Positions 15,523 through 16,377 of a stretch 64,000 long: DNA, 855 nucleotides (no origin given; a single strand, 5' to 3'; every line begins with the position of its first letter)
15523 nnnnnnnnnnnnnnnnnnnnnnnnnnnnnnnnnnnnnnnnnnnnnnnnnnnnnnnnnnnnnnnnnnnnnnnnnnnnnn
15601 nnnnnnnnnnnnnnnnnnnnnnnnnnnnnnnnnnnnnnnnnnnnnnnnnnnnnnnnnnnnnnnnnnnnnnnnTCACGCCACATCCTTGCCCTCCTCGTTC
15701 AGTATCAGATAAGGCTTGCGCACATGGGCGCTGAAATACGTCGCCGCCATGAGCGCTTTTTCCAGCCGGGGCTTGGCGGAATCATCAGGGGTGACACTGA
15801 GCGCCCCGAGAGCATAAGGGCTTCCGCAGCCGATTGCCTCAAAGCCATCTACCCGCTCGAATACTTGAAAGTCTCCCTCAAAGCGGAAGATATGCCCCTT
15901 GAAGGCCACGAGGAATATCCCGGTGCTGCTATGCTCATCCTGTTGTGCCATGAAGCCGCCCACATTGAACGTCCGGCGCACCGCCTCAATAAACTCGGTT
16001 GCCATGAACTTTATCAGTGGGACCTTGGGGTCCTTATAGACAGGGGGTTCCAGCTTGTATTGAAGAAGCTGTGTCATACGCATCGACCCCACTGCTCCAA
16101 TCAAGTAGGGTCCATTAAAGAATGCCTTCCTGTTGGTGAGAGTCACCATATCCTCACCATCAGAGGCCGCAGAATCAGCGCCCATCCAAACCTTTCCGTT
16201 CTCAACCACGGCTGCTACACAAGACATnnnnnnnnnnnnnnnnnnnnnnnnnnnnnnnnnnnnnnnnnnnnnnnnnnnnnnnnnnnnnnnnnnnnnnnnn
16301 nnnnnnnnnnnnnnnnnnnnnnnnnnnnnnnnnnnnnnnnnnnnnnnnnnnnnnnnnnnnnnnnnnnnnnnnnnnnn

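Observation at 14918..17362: NADAR / HslV-like Ntn hydrolase / Cys-rich protein cluster: possible ADP-ribose-processing or counter-defence operon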

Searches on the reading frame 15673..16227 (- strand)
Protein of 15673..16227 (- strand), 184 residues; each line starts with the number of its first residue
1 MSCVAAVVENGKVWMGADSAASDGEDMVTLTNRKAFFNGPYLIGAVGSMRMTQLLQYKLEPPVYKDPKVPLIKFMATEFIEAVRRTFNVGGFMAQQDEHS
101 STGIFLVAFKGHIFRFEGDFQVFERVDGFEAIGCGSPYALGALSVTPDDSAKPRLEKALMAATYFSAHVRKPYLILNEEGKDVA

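Call 3: search_protein_families(library=pfam, proteins=[window:15673-16227:-], max_evalue=0.1)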
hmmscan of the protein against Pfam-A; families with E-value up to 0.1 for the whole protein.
window:15673-16227:- (184 aa): 0 families

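Call 4: search_protein_families(library=phrogs, proteins=[window:15673-16227:-], max_evalue=0.01)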
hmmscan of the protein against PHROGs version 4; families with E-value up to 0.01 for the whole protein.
window:15673-16227:- (184 aa): 1 family
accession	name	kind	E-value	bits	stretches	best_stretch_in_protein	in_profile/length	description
phrog_1040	-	other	4.3e-20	73.4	1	1-166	14-144/277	peptidase HslV family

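Call 10: search_dna_similar(query=window:15673-16227:-, collection=phages, mode=protein, max_rows=40, max_evalue=0.001)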
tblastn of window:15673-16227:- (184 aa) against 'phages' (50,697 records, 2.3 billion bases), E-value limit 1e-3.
Records with a match: 34; places in all: 34; records where one place covers at least 80% of the query: 25.
Best place of each record, by identity: <60% 34.
By first word of the organism name: Vibrio 7; Microbacterium 7; Tenacibaculum 3; Geobacillus 2; Caudovirales 2; Gordonia 2; Yersinia 2; Moorella 1; Psychrobacter 1; Ochrobactrum 1; and 6 more.
By host as written in the record: - 7; Microbacterium paraoxydans NRRL B-14843 7; Tenacibaculum sp. 3; Vibrio splendidus 12B8 2; Vibrio lentus 2; Gordonia terrae 3612 2; Yersinia enterocolitica 2; Moorella thermoacetica DSM 103132 1; and 8 more.
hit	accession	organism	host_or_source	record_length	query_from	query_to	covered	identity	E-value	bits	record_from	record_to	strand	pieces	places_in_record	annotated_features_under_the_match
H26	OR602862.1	Moorella phage MTATph1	Moorella thermoacetica DSM 103132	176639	1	176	96%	44.2%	7e-40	149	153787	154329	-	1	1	peptidase HslV family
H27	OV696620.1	Psychrobacter phage D'Alembert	French washed-rind cheese surface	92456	1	175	95%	38.9%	1e-30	122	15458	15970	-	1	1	Ntn_hydrolase-like protein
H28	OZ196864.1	Vibrio phage 166E36-1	Seawater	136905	1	182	99%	34.2%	3e-22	98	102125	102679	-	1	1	peptidase HslV family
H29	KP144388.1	Geobacillus virus E3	failed fermentation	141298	1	183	99%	33.0%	1e-23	102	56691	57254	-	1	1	hypothetical protein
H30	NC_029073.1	Geobacillus virus E3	failed fermentation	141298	1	183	99%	33.0%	1e-23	102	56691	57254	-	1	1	peptidase HslV family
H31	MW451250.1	Vibrio phage phiTY18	Vibrio parahaemolyticus TY18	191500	1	176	96%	33.7%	5e-22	98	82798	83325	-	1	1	record has no annotation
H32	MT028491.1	Ochrobactrum phage vB_OspM_OC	Ochrobactrum sp. POC9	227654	1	177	96%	33.1%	1e-21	97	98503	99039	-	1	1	proteosome component protein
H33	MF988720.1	Pseudoalteromonas phage J2-1_QLiu-2017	Pseudoalteromonas phenolica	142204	1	176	96%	33.0%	1e-21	97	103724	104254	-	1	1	hypothetical protein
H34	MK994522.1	Methanobacterium virus PhiF1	Methanothermobacter thermautotrophicus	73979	1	183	99%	29.3%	1e-19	91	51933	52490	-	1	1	putative ATP-dependent protease | putative anearobic ribonucleoside triphosphate reductase | transposase 20 superfamily-like protein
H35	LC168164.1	Tenacibaculum phage pT24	Tenacibaculum sp.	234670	1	174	95%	29.5%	5e-14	75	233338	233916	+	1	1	hypothetical protein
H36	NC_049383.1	Tenacibaculum phage pT24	Tenacibaculum sp.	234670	1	174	95%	29.5%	5e-14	75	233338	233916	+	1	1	peptidase HslV family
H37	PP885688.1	Tunturiibacter phage Tunturi_5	Tunturiibacter psychrotolerans X4BP1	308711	1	179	97%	28.3%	4e-10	63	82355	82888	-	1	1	peptidase HslV family | hypothetical protein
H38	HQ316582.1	Vibrio phage henriette 12B8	Vibrio splendidus 12B8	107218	1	162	88%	28.9%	2e-14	76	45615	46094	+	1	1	hypothetical protein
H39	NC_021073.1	Vibrio phage henriette 12B8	Vibrio splendidus 12B8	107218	1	162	88%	28.9%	2e-14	76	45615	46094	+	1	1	peptidase HslV family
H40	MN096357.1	Microbacterium phage WaterT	Microbacterium paraoxydans NRRL B-14843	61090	1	171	93%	27.4%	7e-8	57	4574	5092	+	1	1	15: protease | 14: hypothetical protein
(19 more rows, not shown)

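Call 12: get_annotated_region(hit=H26, flank=4000)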
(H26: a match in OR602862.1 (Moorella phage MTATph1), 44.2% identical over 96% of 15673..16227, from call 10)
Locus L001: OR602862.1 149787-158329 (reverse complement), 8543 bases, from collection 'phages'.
description: Moorella phage MTATph1, complete genome.
organism: Moorella phage MTATph1 (NCBI taxid 3090776)
taxonomy: Viruses; Duplodnaviria; Heunggongvirae; Uroviricota; Caudoviricetes
host: Moorella thermoacetica DSM 103132; source: -; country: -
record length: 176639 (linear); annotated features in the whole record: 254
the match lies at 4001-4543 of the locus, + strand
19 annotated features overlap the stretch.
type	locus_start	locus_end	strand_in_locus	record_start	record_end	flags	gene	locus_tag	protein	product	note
CDS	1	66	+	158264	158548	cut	-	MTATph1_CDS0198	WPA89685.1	hypothetical protein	-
CDS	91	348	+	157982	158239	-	-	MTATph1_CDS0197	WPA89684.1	hypothetical protein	-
CDS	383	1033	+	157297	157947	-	-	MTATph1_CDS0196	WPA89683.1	hypothetical protein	-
CDS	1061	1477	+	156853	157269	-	-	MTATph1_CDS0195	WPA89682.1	hypothetical protein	-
CDS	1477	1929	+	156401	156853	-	-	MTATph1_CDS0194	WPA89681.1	hypothetical protein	-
CDS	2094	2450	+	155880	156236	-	-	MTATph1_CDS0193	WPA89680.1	hypothetical protein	-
CDS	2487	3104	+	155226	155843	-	-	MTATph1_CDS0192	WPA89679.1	hypothetical protein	-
CDS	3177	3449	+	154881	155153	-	-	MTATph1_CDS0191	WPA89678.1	hypothetical protein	-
CDS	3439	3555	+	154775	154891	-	-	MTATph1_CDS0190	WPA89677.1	hypothetical protein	-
CDS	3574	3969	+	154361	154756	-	-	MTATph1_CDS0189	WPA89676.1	hypothetical protein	-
CDS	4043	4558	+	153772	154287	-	-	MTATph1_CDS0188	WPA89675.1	peptidase HslV family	-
CDS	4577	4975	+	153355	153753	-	-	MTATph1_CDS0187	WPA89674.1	hypothetical protein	-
CDS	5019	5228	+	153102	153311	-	-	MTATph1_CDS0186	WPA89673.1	hypothetical protein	-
CDS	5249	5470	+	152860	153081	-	-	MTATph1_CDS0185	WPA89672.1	hypothetical protein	-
CDS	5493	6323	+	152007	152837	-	-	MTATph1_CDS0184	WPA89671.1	hypothetical protein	-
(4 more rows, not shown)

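Call 13: get_annotated_region(hit=H27, flank=4000)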
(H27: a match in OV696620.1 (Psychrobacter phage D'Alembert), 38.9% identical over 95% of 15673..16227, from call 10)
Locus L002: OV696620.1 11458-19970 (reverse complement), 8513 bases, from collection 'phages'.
description: Psychrobacter phage D'Alembert genome assembly, complete genome: monopartite.
organism: Psychrobacter phage D'Alembert (NCBI taxid 2891959)
taxonomy: Viruses; Duplodnaviria; Heunggongvirae; Uroviricota; Caudoviricetes
host: -; source: French washed-rind cheese surface; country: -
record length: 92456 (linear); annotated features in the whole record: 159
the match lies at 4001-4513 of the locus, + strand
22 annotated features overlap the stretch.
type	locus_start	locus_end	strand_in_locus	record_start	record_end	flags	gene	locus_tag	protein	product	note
CDS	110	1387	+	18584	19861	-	-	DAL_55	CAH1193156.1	Hypothetical protein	-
CDS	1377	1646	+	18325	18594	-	-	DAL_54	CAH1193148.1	Hypothetical protein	-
CDS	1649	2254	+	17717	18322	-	-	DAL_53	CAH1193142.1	S-adenosylmethionine-dependent methyltransferase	-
CDS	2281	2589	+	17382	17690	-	-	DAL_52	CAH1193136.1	DNA methylase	-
CDS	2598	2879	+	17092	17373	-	-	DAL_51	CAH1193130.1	Hypothetical protein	-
CDS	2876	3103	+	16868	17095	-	-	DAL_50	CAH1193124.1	Hypothetical protein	-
CDS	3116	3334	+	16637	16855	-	-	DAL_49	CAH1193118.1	Hypothetical protein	-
CDS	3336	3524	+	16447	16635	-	-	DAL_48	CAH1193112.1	Hypothetical protein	-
CDS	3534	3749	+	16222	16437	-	-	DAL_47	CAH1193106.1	Hypothetical protein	-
CDS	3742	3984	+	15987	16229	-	-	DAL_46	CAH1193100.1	Hypothetical protein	-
CDS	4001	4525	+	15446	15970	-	-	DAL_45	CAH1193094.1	Ntn_hydrolase-like protein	-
CDS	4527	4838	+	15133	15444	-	-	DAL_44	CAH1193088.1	Hypothetical protein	-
CDS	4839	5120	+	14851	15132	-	-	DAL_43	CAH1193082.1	Hypothetical protein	-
CDS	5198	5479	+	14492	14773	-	-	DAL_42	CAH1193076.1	Transcriptional regulator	-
CDS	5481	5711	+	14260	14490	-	-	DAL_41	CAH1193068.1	Hypothetical protein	-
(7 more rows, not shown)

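Call 14: get_annotated_region(hit=H30, flank=4000)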
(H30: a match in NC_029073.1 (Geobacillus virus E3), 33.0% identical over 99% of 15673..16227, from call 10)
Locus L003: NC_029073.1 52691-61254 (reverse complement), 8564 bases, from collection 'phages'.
description: Geobacillus virus E3, complete genome.
organism: Geobacillus virus E3 (NCBI taxid 1572712)
taxonomy: Viruses; Duplodnaviria; Heunggongvirae; Uroviricota; Caudoviricetes
host: -; source: failed fermentation; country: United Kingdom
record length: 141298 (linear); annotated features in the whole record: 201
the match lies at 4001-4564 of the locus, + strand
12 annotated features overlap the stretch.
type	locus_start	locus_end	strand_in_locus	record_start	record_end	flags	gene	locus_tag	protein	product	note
CDS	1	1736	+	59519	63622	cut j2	-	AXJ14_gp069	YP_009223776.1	DNA topoisomerase II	GP69; Nucleotide sequence confirms the prescence of an in-frame stop codon and peptide sequencing shows that a fusion ...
CDS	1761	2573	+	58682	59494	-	-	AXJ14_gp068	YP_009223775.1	thymidylate synthase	GP68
CDS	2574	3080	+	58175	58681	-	-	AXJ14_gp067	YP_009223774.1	dihydrofolate reductase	GP67; DHFR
CDS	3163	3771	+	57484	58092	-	-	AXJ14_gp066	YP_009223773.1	hypothetical protein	GP66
CDS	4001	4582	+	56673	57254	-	-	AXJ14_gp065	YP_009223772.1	peptidase HslV family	GP65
CDS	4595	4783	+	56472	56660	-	-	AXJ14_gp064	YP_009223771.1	hypothetical protein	GP64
CDS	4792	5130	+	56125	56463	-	-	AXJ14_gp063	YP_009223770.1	hypothetical protein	GP63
CDS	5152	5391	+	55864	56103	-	-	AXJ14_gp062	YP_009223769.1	hypothetical protein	GP62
CDS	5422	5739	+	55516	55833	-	-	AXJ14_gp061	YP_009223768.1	hypothetical protein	GP61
CDS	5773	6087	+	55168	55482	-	-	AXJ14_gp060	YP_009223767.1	hypothetical protein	GP60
CDS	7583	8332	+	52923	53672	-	-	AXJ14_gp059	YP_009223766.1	hypothetical protein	GP59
CDS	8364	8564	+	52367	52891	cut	-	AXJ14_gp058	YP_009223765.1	hypothetical protein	GP58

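Call 15: find_homologous_proteins(query=window:15673-16227:-, max_evalue=0.001)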
Query window:15673-16227:- (184 aa): 35 proteins with E <= 0.001 among 68 candidates.
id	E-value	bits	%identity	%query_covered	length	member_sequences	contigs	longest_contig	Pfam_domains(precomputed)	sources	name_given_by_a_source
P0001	1.7e-116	404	98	100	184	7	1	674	-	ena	-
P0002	7.3e-105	366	91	100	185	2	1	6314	-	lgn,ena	-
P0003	3.0e-103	361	91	97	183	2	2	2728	-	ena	-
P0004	4.2e-92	325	83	98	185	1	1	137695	-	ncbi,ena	-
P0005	5.4e-63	230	57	97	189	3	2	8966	-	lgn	-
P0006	5.3e-60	220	58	97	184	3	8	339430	-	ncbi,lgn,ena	-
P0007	3.1e-57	211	54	98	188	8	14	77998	-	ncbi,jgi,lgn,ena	jgi:ATP-dependent protease HslVU (ClpYQ) peptidase subunit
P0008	7.3e-57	210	61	96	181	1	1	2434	-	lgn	-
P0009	1.5e-56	209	55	98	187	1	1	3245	-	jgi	jgi:ATP-dependent protease HslVU (ClpYQ) peptidase subunit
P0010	3.0e-56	208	55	98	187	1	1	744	-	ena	-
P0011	5.3e-56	207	54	98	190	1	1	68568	-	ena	-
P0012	8.4e-56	206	55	98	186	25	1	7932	-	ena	-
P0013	5.0e-54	201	58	90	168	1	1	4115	-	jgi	jgi:ATP-dependent protease HslVU (ClpYQ) peptidase subunit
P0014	1.4e-52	196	53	99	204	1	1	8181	-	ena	-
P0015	2.0e-52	195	53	100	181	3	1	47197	-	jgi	jgi:hypothetical protein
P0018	3.4e-36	142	46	95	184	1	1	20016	-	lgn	-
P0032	4.8e-25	106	38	99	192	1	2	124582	-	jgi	jgi:ATP-dependent protease HslVU (ClpYQ) peptidase subunit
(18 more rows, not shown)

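Call 16: find_related_loci(query=window:15673-16227:-, collection=viral_contigs, flank=6000)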
Query window:15673-16227:- (184 aa) in viral_contigs; peptide patterns used: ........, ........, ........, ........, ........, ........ (x = any residue, [..] = any of these).
26 stretches matched a pattern; 4 encode a relative of the query (tblastn E <= 1e-3); 4 distinct loci.
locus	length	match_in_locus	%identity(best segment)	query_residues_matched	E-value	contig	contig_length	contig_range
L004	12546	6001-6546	96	1-182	1e-119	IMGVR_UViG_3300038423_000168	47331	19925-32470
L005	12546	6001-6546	96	1-182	1e-119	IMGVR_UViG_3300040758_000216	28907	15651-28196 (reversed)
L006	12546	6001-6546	96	1-182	1e-119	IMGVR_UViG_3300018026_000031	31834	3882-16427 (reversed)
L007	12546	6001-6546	96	1-182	1e-119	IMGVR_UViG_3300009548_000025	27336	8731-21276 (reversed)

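Call 17: find_encoding_contigs(protein=P0004, flank=8000, max_places=3)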
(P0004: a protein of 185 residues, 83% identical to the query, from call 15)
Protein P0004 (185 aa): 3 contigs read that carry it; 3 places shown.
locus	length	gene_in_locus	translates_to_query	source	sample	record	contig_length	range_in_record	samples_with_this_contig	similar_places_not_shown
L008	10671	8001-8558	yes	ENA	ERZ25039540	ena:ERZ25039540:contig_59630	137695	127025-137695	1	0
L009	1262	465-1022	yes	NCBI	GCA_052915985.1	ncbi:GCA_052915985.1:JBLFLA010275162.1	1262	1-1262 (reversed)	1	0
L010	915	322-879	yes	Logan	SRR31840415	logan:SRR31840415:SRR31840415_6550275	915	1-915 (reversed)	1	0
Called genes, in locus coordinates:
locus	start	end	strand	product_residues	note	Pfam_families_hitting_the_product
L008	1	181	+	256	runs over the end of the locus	-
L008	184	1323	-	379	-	-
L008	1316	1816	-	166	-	-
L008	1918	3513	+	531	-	-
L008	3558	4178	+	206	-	-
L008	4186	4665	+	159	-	-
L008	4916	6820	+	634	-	PF17975:RNR_Alpha (weak)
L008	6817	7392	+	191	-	-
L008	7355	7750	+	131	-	-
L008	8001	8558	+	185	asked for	-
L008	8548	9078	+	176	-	PF08719:NADAR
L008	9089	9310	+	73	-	-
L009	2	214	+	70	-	?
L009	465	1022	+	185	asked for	-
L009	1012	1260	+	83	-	?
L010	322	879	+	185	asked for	-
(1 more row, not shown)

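Call 18: find_encoding_contigs(protein=P0006, flank=8000, max_places=4)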
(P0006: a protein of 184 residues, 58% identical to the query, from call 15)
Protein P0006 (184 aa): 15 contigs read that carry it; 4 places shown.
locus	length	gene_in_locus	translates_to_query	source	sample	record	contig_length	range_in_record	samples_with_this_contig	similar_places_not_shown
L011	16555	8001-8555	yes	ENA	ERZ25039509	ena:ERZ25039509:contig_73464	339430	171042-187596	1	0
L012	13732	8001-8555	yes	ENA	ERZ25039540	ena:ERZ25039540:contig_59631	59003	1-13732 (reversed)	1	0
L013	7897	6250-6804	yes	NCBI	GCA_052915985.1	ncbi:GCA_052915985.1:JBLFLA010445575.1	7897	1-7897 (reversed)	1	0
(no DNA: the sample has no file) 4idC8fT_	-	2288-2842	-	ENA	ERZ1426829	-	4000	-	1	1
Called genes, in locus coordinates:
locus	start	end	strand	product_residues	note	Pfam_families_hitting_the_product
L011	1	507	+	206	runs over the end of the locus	-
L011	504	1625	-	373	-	-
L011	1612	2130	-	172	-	-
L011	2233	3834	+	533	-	PF06745:ATPase (faint), PF20720:nSTAND3 (weak)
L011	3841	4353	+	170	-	-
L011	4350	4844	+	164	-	-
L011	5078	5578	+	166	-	-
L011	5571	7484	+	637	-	PF17975:RNR_Alpha (weak), PF02867:Ribonuc_red_lgC (faint)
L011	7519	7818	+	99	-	-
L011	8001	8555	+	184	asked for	-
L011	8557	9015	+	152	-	PF08719:NADAR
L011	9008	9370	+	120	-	-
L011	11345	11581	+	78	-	-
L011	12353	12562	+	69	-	-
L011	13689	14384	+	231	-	-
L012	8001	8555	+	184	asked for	-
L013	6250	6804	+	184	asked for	-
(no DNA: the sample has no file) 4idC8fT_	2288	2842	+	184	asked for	-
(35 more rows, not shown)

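Call 19: find_encoding_contigs(protein=P0007, flank=8000, max_places=4)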
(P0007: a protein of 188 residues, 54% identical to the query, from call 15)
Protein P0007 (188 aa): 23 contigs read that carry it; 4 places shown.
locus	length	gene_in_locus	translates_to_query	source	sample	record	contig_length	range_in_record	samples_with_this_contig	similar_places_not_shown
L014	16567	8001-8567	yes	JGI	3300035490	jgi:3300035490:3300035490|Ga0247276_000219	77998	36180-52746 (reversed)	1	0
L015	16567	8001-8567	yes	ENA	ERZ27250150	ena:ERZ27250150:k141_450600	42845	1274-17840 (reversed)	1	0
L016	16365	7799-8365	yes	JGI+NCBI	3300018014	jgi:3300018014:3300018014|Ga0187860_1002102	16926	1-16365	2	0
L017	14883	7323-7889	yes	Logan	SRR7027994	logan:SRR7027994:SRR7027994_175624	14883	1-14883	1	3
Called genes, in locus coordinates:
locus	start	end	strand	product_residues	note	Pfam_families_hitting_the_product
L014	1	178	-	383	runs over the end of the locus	-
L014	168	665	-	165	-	-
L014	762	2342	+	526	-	PF06745:ATPase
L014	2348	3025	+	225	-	-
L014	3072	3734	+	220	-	-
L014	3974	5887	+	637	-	PF17975:RNR_Alpha (faint)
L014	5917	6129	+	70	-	-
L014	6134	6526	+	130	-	-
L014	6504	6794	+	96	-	-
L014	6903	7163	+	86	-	-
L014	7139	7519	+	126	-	-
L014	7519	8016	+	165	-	-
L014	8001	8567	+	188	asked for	-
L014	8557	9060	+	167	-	PF08719:NADAR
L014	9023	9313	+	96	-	-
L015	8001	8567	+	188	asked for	-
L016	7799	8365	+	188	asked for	-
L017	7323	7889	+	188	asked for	-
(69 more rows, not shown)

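Call 24: find_encoding_contigs(protein=P0032, flank=6000, max_places=2)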
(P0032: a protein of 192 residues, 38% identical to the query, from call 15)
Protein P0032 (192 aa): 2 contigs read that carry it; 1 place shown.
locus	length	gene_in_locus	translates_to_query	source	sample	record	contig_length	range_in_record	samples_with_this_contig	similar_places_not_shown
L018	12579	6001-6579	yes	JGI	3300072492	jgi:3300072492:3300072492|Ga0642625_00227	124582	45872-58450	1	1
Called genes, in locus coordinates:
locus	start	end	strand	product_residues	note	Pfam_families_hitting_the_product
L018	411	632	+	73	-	-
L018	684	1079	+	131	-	-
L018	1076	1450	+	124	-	-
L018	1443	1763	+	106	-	-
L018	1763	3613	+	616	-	PF13155:Toprim_2, PF13662:Toprim_4 (weak), PF03796:DnaB_C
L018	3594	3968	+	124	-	-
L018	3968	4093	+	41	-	-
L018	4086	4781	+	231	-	-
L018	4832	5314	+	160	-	-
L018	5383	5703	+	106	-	-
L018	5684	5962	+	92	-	-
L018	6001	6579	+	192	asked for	-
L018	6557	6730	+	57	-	-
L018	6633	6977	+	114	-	-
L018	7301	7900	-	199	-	PF00089:Trypsin (faint), PF13365:Trypsin_2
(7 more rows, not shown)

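Call 25: find_encoding_contigs(protein=P0018, flank=6000, max_places=2)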
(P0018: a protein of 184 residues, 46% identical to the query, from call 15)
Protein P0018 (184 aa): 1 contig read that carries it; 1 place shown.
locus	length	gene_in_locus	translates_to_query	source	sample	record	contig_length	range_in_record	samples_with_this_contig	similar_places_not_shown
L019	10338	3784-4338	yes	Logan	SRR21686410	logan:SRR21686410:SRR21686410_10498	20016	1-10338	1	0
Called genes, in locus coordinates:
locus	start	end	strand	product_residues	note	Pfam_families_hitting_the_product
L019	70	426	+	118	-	-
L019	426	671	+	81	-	-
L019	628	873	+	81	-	-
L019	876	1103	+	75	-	-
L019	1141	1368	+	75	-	-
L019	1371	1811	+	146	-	-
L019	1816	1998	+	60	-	-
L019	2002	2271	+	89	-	-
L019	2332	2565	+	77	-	-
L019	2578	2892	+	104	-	-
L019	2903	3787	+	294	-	-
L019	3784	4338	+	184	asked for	-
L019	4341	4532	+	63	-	-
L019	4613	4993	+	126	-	-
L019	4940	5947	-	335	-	-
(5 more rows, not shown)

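Call 26: find_encoding_contigs(protein=P0015, flank=6000, max_places=2)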
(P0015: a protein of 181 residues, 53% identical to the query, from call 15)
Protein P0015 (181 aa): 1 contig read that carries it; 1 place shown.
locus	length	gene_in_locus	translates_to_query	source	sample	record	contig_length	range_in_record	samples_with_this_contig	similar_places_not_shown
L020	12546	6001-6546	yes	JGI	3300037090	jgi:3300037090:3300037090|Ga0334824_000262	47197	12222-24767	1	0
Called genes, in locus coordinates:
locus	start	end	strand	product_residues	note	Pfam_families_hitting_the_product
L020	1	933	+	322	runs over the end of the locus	PF14239:RRXRR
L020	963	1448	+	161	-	-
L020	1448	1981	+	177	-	-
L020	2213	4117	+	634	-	PF17975:RNR_Alpha (weak)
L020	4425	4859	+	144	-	-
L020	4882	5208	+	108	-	-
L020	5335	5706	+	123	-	-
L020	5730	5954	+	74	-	-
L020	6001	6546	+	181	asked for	-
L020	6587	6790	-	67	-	PF02945:Endonuclease_7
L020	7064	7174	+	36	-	-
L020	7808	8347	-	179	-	-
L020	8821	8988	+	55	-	-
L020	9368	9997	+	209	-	PF02796:HTH_7 (weak), PF13384:HTH_23 (faint)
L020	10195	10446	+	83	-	-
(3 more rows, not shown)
